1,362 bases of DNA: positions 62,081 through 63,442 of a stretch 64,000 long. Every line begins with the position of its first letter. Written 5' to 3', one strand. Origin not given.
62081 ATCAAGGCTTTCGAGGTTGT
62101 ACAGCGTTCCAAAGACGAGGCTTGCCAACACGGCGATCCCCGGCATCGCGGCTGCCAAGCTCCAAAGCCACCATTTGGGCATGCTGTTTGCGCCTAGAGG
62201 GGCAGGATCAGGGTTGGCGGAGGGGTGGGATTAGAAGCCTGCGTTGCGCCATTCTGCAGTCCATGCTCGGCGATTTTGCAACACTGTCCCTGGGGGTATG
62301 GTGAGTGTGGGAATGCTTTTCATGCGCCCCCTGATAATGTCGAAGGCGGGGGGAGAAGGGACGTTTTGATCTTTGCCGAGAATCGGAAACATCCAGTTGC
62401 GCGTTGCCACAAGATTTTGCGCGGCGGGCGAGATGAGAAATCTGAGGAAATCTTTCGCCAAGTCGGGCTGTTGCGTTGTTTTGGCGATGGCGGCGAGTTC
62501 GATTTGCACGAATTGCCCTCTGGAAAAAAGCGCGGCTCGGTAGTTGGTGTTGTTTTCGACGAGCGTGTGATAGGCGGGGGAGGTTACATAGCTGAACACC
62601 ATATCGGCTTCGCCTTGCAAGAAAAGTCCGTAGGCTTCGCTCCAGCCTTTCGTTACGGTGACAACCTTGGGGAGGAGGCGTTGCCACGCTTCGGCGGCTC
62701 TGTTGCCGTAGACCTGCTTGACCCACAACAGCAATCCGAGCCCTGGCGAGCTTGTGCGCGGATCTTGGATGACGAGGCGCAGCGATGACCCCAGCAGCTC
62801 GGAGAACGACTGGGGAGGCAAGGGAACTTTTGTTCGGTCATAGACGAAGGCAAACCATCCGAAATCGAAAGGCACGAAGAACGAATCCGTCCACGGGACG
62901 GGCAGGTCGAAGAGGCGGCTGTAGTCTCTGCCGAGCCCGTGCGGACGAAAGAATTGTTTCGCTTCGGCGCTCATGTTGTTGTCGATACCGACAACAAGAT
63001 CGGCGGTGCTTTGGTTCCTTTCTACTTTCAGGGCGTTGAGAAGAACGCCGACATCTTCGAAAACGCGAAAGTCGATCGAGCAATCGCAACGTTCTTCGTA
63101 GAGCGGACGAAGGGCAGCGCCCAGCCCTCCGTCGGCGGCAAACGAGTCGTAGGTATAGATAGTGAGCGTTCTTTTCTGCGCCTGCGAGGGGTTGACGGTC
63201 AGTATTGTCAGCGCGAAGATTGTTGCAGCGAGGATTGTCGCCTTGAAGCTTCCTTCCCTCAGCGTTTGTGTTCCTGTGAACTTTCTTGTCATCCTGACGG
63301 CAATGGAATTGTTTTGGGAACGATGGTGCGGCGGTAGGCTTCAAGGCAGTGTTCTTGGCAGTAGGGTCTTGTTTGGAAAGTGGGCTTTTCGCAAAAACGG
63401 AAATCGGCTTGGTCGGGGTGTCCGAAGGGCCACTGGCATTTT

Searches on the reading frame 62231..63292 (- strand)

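Call 90: search_protein_families(library=pfam, proteins=[window:62231-63292:-], max_evalue=0.00001)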
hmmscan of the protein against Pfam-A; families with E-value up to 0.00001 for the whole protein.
window:62231-63292:- (353 aa): 4 families
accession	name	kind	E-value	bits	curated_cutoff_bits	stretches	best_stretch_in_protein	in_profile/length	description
PF01547.30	SBP_bac_1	-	1.6e-16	61.6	26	1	132-292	104-306/307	Bacterial extracellular solute-binding protein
PF13531.11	SBP_bac_11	-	1.3e-12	48.4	25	1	156-294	89-220/227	Bacterial extracellular solute-binding protein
PF13343.11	SBP_bac_6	-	3.7e-12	46.7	24.6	1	96-313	3-230/245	Bacterial extracellular solute-binding protein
PF13416.11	SBP_bac_8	-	1.3e-10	42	27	1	137-297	82-254/279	Bacterial extracellular solute-binding protein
